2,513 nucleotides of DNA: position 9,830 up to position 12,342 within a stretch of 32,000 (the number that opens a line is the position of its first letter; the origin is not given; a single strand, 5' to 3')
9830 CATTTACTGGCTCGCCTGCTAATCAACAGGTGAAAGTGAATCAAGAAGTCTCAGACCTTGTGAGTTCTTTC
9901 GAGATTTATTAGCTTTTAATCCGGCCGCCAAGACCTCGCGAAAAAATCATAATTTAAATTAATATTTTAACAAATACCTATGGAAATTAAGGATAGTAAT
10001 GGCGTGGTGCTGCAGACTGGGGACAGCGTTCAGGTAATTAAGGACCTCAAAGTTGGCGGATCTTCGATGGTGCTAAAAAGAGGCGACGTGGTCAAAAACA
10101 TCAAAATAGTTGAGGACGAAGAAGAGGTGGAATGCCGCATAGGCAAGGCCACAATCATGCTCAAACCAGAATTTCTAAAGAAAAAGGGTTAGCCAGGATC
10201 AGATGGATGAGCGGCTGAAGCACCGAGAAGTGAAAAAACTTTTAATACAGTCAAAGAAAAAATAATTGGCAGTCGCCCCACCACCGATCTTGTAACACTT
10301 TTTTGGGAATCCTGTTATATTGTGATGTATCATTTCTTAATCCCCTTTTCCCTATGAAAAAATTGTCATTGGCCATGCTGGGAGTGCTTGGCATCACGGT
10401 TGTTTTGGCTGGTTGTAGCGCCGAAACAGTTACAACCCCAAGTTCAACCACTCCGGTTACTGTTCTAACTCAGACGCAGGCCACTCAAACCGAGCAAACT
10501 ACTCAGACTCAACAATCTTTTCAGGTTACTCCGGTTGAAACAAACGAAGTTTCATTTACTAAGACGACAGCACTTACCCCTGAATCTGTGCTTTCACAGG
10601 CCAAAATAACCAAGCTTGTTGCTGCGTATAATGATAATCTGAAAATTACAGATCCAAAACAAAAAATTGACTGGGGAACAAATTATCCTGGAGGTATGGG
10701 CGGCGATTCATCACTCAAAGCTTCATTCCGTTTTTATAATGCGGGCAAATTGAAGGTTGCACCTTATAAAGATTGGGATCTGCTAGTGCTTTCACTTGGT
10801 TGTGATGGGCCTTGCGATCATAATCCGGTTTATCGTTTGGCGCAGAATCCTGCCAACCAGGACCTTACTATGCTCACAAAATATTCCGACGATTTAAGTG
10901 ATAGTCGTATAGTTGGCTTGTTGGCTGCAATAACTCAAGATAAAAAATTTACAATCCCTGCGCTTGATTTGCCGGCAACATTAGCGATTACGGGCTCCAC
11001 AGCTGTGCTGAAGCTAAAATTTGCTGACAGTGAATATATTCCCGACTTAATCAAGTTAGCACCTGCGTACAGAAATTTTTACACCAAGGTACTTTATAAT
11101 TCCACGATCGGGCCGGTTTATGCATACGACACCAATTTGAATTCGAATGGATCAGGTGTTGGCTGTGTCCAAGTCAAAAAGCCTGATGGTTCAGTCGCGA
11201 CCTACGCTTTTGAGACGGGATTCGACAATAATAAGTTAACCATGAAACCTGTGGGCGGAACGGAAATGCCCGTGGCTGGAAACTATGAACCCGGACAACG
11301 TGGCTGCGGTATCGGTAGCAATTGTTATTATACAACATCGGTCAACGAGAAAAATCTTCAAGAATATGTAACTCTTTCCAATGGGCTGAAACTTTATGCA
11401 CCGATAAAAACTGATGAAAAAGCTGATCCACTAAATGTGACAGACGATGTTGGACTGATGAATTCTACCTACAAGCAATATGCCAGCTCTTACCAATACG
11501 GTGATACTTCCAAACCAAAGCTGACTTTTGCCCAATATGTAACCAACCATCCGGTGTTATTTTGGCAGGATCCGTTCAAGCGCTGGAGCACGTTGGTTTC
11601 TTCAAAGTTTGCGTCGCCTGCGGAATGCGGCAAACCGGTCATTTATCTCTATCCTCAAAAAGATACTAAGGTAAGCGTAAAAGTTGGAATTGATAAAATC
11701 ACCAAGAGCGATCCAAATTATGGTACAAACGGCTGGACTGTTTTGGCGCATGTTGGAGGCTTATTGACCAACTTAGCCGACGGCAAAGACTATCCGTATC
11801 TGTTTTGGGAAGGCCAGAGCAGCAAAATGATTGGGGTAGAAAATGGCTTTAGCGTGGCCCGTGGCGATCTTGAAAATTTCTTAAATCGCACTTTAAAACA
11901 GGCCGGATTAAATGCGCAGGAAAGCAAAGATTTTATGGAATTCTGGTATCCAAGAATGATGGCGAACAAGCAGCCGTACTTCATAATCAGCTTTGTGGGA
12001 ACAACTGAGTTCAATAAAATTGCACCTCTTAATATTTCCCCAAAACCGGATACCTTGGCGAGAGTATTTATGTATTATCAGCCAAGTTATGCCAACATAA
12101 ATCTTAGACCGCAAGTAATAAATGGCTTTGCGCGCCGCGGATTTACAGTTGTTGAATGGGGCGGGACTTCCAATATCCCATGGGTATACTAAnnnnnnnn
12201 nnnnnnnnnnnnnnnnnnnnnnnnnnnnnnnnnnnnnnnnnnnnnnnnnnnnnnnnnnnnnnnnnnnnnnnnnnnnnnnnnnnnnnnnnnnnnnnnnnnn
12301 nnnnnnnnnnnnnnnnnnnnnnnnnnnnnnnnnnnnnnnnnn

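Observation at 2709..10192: tRNA-adjacent, more AT-rich accessory island stacked with defence-type genes and no recognisable mobility gene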

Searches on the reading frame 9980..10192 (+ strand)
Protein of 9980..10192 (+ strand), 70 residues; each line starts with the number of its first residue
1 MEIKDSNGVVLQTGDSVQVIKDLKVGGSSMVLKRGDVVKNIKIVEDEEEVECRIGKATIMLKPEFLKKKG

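Call 6: search_protein_families(library=pfam, proteins=[window:9980-10192:+], max_evalue=0.01)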
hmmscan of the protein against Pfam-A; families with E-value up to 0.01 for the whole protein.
window:9980-10192:+ (70 aa): 1 family
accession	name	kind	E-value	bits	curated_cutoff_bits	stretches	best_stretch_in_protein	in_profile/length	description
PF03831.20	YjdM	-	1.8e-25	89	23.2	1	3-69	1-69/69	PhnA domain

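Call 8: search_protein_families(library=padloc, proteins=[window:9980-10192:+], max_evalue=0.01)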
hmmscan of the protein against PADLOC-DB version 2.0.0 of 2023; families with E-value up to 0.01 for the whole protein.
window:9980-10192:+ (70 aa): 0 families

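Call 9: search_protein_families(library=ncbifam, proteins=[window:9980-10192:+], max_evalue=0.01)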
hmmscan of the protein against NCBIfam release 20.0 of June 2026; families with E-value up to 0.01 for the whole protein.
window:9980-10192:+ (70 aa): 1 family
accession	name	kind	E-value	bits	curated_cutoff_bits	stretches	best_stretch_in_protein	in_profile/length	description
TIGR00686.1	phnA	hypoth_equivalog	4.5e-21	75.1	80.2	1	3-68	43-108/109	zinc ribbon domain-containing protein YjdM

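Call 35: find_encoding_contigs(protein=window:9980-10192:+, flank=10000, max_places=8)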
Protein window:9980-10192:+ (70 aa): 3 contigs read that carry it; 2 places shown.
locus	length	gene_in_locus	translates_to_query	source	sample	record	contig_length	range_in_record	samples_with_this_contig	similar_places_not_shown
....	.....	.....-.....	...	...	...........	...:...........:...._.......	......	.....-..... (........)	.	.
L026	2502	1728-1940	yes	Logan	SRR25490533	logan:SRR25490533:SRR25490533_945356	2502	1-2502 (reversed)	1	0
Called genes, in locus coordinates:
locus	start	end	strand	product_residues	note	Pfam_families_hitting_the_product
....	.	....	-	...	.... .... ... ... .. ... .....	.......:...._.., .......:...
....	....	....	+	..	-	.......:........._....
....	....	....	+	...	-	-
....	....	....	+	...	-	-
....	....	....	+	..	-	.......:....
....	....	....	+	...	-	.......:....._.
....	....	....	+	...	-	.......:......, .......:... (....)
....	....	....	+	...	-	-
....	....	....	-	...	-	-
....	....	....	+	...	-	-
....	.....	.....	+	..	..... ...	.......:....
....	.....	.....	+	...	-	-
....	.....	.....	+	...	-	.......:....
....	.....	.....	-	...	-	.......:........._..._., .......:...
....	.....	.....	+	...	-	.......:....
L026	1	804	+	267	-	?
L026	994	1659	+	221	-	-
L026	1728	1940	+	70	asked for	PF03831:YjdM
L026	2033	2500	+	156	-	?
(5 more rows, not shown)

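Call 37: search_protein_families(library=pfam, proteins=[L026:1-804:+], max_evalue=0.01)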
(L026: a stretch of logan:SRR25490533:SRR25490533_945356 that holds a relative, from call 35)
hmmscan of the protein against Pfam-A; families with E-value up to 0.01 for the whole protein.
L026:1-804:+ (267 aa): 1 family
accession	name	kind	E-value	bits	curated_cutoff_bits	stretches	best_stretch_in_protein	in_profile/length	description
PF13289.12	SIR2_2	-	0.002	18.7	24.5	1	80-121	4-51/141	SIR2-like domain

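Call 58: search_protein_families(library=padloc, proteins=[L026:1-804:+], max_evalue=0.001)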
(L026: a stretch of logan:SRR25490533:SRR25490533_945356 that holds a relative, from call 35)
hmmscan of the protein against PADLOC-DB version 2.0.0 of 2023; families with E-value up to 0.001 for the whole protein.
L026:1-804:+ (267 aa): 0 families

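Call 114: find_encoding_contigs(protein=L026:994-1659:+, flank=10000, max_places=6)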
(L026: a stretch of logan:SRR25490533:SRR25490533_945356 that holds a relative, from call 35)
Protein L026:994-1659:+ (221 aa): 1 contig read that carries it; 1 place shown.
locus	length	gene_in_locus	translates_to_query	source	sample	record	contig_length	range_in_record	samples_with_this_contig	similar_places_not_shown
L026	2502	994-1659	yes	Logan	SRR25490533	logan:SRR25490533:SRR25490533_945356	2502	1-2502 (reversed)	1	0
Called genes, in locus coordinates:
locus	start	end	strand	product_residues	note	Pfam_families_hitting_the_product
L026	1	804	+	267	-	?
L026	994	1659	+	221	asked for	-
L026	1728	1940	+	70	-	PF03831:YjdM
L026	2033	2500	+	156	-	?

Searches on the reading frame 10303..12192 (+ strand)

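Call 6: search_protein_families(library=pfam, proteins=[window:10303-12192:+], max_evalue=0.01)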
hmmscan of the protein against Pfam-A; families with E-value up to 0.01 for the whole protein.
window:10303-12192:+ (629 aa): 0 families

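Call 8: search_protein_families(library=padloc, proteins=[window:10303-12192:+], max_evalue=0.01)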
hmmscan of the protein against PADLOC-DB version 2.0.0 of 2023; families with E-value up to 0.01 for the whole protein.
window:10303-12192:+ (629 aa): 0 families

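Call 9: search_protein_families(library=ncbifam, proteins=[window:10303-12192:+], max_evalue=0.01)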
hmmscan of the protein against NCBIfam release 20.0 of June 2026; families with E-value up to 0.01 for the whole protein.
window:10303-12192:+ (629 aa): 1 family
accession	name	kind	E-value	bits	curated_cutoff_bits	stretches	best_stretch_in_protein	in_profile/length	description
NF002353.0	PRK01318.1-4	equivalog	0.0013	17.5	365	1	58-126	287-355/596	membrane protein insertase YidC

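Call 28: search_protein_families(library=phrogs, proteins=[window:10303-12192:+], max_evalue=0.01)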
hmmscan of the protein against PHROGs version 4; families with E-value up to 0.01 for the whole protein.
window:10303-12192:+ (629 aa): 0 families
